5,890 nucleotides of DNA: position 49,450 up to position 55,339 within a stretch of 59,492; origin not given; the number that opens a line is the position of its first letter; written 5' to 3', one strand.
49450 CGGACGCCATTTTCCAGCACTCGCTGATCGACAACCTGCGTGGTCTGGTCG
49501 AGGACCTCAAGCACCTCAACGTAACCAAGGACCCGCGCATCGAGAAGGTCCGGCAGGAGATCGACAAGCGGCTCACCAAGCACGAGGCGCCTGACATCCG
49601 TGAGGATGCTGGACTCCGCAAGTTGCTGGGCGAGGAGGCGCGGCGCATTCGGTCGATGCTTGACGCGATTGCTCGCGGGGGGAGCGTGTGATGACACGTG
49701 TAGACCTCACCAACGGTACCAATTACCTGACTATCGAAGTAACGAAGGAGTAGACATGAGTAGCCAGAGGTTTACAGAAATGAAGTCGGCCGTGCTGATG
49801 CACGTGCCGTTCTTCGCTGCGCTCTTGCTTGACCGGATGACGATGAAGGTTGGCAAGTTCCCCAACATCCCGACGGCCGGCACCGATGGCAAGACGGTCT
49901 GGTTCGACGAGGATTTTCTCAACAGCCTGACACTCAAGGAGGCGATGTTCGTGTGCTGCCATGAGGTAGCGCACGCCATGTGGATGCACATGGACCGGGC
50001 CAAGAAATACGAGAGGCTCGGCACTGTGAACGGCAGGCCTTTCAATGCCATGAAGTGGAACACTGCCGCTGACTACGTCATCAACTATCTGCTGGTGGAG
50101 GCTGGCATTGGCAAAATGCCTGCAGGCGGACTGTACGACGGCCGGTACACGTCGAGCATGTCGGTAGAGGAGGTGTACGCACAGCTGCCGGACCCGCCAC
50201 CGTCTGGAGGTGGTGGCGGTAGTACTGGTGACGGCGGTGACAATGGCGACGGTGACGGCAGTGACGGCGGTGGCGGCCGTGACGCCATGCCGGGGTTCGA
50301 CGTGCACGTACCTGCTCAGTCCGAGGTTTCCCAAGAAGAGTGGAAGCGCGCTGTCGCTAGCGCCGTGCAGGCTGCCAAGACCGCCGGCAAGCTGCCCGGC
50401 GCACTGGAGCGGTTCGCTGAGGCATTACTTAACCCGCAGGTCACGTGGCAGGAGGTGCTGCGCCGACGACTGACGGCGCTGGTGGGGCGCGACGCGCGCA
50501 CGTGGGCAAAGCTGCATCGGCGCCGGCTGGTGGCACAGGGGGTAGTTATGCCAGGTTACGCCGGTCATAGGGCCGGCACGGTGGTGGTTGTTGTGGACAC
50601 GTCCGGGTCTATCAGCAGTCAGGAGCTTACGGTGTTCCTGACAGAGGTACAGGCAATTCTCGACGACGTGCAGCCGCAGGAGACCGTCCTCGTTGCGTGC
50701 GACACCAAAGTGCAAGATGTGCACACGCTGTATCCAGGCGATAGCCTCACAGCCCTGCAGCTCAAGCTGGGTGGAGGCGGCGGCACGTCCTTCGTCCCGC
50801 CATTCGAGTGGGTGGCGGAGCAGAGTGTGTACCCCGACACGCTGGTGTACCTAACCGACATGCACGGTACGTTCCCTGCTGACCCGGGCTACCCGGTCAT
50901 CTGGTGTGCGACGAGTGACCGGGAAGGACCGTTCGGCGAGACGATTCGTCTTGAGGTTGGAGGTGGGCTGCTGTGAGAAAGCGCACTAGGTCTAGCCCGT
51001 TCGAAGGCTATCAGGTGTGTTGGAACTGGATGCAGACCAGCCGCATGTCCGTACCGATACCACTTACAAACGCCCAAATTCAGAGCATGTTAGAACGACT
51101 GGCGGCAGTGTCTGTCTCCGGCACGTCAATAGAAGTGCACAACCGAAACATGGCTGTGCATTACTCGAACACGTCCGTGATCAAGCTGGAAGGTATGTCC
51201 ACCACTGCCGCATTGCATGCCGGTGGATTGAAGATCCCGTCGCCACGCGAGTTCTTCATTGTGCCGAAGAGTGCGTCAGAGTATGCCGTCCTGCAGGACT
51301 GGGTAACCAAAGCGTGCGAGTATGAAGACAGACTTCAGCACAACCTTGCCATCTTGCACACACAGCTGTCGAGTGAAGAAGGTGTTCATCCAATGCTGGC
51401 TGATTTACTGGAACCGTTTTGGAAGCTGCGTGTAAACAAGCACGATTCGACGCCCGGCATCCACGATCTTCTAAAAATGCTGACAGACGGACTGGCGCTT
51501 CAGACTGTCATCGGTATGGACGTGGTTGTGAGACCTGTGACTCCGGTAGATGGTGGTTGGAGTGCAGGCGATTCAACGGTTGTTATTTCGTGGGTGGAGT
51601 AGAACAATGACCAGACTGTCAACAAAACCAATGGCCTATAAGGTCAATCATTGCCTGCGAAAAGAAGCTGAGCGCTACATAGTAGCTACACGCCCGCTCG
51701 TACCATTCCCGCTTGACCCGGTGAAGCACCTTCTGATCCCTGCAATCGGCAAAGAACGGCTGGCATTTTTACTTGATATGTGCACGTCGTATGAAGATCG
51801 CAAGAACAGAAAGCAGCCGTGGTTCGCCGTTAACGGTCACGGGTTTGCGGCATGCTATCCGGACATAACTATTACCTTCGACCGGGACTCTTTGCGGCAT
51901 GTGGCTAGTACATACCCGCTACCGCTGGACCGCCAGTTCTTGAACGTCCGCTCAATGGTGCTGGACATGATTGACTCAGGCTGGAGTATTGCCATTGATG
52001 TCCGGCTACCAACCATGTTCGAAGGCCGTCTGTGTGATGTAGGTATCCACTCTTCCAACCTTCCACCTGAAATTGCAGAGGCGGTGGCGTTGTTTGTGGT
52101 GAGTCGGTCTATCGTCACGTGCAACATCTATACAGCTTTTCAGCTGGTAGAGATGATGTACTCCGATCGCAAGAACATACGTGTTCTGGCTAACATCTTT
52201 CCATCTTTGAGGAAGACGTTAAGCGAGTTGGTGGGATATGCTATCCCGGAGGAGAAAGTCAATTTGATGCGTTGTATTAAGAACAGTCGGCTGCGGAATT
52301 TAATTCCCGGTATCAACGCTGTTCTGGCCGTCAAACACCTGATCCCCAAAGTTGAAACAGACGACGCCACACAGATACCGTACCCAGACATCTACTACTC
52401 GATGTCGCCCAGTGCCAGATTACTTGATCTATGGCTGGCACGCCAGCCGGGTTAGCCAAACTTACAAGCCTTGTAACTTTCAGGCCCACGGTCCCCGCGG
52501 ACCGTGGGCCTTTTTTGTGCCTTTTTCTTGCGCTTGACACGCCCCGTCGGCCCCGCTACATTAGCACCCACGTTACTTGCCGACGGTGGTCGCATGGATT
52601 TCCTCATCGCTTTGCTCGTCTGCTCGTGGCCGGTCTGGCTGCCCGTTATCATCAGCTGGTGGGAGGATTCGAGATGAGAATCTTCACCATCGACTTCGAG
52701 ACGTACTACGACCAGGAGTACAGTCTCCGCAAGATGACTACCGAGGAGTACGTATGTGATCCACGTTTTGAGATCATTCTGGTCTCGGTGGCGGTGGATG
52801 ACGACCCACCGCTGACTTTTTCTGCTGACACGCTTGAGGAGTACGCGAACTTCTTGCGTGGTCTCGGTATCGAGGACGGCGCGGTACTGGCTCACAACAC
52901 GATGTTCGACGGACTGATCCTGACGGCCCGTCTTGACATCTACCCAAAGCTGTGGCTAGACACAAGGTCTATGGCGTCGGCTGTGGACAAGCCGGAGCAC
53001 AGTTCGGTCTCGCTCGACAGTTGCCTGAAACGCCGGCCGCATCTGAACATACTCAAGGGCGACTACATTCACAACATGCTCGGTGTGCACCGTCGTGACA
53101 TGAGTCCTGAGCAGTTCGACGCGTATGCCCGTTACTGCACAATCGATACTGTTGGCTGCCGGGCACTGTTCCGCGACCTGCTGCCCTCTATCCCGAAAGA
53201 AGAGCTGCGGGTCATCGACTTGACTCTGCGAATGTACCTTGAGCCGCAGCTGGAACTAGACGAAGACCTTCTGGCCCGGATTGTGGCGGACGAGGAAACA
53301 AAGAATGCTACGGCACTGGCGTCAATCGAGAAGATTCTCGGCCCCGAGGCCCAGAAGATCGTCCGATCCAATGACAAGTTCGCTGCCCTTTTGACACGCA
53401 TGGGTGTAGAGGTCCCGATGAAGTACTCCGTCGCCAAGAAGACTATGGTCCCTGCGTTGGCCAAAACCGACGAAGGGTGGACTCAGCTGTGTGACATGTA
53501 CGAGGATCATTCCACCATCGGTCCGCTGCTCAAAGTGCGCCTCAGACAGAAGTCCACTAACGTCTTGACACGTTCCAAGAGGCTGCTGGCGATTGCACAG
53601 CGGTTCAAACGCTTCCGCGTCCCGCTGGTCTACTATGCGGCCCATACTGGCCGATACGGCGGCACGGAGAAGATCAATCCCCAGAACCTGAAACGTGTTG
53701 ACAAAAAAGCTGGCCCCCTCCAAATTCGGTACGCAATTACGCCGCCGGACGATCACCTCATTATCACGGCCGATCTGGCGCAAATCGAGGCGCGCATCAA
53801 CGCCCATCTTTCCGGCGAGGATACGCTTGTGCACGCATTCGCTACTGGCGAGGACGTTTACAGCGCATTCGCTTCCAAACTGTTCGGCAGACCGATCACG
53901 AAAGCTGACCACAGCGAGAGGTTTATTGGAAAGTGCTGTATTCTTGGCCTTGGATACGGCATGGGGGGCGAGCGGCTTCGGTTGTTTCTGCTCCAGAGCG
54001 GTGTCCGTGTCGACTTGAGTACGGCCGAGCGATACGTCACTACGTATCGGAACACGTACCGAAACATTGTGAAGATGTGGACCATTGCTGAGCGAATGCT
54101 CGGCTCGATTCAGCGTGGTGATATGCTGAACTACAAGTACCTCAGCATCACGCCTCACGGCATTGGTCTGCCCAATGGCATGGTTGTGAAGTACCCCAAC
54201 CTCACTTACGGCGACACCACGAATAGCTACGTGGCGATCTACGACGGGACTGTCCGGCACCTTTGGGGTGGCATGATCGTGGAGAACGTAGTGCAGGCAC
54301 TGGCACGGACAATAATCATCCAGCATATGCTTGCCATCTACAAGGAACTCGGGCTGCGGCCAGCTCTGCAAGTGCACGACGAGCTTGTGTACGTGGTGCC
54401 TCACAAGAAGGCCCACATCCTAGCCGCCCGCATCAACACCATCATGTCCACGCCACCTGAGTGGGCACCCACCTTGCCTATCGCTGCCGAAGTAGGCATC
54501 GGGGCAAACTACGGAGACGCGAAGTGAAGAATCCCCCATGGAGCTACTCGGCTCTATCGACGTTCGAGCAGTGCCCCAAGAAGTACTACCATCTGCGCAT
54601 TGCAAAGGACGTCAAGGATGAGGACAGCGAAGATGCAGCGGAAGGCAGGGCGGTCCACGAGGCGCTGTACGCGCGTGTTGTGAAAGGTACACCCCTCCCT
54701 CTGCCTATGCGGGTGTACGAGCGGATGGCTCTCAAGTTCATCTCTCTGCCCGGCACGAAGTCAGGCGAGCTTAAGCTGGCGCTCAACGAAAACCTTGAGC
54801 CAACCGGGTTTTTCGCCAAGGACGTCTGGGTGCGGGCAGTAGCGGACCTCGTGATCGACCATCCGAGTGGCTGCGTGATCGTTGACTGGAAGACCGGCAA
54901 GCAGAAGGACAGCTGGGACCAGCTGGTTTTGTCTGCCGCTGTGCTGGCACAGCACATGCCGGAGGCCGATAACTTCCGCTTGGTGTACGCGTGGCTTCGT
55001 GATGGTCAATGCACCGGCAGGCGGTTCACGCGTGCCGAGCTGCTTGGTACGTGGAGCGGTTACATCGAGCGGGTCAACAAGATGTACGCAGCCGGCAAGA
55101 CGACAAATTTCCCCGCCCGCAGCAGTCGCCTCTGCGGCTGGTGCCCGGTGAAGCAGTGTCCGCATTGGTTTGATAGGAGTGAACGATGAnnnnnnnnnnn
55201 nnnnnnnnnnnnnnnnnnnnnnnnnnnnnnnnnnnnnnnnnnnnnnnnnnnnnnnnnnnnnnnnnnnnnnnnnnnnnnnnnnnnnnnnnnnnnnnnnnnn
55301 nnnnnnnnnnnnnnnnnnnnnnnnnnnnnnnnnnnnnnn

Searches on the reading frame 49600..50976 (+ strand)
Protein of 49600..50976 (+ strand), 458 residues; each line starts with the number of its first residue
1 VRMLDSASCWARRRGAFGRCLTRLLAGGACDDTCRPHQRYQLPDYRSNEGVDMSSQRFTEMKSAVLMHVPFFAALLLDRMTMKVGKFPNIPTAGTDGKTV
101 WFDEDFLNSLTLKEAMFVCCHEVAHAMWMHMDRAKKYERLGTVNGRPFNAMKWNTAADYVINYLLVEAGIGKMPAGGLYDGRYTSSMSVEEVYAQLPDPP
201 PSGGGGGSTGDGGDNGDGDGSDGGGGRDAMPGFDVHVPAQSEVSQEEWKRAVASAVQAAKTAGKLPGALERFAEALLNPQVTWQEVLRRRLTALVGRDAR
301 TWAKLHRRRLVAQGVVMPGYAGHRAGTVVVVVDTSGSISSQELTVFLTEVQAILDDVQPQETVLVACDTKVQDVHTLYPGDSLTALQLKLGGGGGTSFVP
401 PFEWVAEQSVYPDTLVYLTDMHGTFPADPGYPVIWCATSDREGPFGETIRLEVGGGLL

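Call 18: search_protein_families(library=phrogs, proteins=[window:49600-50976:+], max_evalue=0.01)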
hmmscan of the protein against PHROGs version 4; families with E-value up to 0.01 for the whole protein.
window:49600-50976:+ (458 aa): 2 families
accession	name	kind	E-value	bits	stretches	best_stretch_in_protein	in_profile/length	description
phrog_1314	-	DNA, RNA and nucleotide metabolism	1.2e-86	292.3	1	55-453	12-392/394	HNH endonuclease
phrog_30358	-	unknown function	4.8e-12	47.2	1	258-451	8-199/204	-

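Call 19: search_protein_families(library=pfam, proteins=[window:49600-50976:+], max_evalue=0.01)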
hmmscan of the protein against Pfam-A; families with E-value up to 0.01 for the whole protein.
window:49600-50976:+ (458 aa): 3 families
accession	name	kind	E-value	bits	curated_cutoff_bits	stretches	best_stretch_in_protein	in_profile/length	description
PF13203.12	DUF2201_N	-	2.3e-35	123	23.2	1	55-314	3-260/271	Putative metallopeptidase domain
PF09967.15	DUF2201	-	5.5e-30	104.5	26.4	1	328-452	1-123/123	VWA-like domain (DUF2201)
PF05762.20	VWA_CoxE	-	0.0016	18.3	26.4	1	324-396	55-130/222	VWA domain containing CoxE-like protein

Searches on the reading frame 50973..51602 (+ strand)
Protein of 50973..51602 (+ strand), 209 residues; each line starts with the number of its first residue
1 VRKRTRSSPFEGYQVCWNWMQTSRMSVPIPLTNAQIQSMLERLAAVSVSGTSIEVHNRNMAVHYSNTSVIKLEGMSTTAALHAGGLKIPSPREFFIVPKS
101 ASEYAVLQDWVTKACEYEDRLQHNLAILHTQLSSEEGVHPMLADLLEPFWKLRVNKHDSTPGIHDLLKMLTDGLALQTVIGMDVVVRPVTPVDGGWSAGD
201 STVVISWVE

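Call 18: search_protein_families(library=phrogs, proteins=[window:50973-51602:+], max_evalue=0.01)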
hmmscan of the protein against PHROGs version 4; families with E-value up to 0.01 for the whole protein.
window:50973-51602:+ (209 aa): 0 families

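Call 19: search_protein_families(library=pfam, proteins=[window:50973-51602:+], max_evalue=0.01)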
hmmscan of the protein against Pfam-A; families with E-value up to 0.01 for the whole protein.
window:50973-51602:+ (209 aa): 0 families

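Call 72: search_solved_structures(query=window:50973-51599:+, max_evalue=1)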
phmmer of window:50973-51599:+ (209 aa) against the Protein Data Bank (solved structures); distinct sequences matched with E-value up to 1: 0.

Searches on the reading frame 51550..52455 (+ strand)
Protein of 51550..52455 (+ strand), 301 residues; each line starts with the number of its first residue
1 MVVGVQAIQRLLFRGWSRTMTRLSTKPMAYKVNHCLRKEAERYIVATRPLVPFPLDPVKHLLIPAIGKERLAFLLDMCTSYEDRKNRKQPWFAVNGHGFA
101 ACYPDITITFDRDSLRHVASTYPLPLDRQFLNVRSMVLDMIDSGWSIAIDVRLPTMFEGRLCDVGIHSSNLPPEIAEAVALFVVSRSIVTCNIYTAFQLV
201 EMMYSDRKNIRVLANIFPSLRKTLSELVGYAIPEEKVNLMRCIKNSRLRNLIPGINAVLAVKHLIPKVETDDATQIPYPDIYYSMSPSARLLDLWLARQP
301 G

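Call 20: search_protein_families(library=phrogs, proteins=[window:51550-52455:+], max_evalue=0.001)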
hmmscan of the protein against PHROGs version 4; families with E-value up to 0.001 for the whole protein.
window:51550-52455:+ (301 aa): 0 families

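Call 29: search_protein_families(library=pfam, proteins=[window:51550-52455:+], max_evalue=0.01)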
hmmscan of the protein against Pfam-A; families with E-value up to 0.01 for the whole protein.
window:51550-52455:+ (301 aa): 0 families

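Call 70: search_solved_structures(query=window:51550-52452:+, max_evalue=1)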
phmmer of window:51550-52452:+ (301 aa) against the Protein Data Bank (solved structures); distinct sequences matched with E-value up to 1: 1.
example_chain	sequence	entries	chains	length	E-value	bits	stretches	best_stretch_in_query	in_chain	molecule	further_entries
6t76_A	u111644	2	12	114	0.44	13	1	168-251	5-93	Periplasmic divalent cation tolerance protein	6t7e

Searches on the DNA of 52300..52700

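Call 42: search_rna_families(source=window, start=52300, end=52700, threshold=evalue, max_evalue=1, show_alignments=2)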
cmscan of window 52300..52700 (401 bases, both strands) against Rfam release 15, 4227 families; matches with E-value up to 1: 2.
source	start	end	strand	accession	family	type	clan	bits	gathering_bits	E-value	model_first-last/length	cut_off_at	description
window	52457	52518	+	RF02871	ncS54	Gene; sRNA;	-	23.1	43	0.0046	1-79/79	no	Burkholderia sRNA 54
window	52445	52525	+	RF00519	suhB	Gene; sRNA;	CL00108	16.8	41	0.48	1-77/77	no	Makes More Granules Regulator RNA (mmgR)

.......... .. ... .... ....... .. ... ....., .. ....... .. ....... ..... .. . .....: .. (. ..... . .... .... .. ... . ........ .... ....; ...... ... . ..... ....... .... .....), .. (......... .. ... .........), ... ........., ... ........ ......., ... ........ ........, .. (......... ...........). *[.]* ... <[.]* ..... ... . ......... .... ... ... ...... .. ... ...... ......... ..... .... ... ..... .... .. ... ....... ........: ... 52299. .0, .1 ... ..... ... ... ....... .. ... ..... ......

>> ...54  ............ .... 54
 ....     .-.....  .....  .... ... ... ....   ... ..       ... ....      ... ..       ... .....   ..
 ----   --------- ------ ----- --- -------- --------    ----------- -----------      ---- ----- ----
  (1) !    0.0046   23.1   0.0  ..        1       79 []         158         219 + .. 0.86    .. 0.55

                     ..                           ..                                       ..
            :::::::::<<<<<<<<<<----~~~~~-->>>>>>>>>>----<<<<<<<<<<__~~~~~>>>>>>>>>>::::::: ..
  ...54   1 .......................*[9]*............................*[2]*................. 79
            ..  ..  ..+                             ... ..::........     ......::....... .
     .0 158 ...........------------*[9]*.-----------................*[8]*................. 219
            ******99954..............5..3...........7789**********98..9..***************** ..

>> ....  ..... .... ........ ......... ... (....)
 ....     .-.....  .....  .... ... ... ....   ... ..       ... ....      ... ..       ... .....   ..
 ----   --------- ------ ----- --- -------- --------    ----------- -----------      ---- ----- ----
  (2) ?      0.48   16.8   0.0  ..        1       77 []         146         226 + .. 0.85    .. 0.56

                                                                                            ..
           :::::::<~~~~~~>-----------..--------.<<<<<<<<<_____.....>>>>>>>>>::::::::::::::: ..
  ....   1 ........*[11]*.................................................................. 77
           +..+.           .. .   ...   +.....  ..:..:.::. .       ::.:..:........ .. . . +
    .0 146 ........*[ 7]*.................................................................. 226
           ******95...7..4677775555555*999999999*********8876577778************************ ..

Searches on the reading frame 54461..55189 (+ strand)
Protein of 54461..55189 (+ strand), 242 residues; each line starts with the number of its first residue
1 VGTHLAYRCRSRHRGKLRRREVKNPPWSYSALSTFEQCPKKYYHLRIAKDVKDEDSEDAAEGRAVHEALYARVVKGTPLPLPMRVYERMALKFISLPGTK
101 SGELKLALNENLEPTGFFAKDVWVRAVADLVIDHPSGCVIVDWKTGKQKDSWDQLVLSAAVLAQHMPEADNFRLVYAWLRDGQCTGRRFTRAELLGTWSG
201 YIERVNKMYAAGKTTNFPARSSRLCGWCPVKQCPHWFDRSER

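Call 20: search_protein_families(library=phrogs, proteins=[window:54461-55189:+], max_evalue=0.001)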
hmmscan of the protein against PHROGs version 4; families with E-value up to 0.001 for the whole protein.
window:54461-55189:+ (242 aa): 2 families
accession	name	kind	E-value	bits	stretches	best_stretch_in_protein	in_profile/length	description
phrog_69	-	DNA, RNA and nucleotide metabolism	1.1e-24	88.3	1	18-240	81-330/501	exonuclease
phrog_1218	-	DNA, RNA and nucleotide metabolism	4.9e-10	40.2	1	23-76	6-60/364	exonuclease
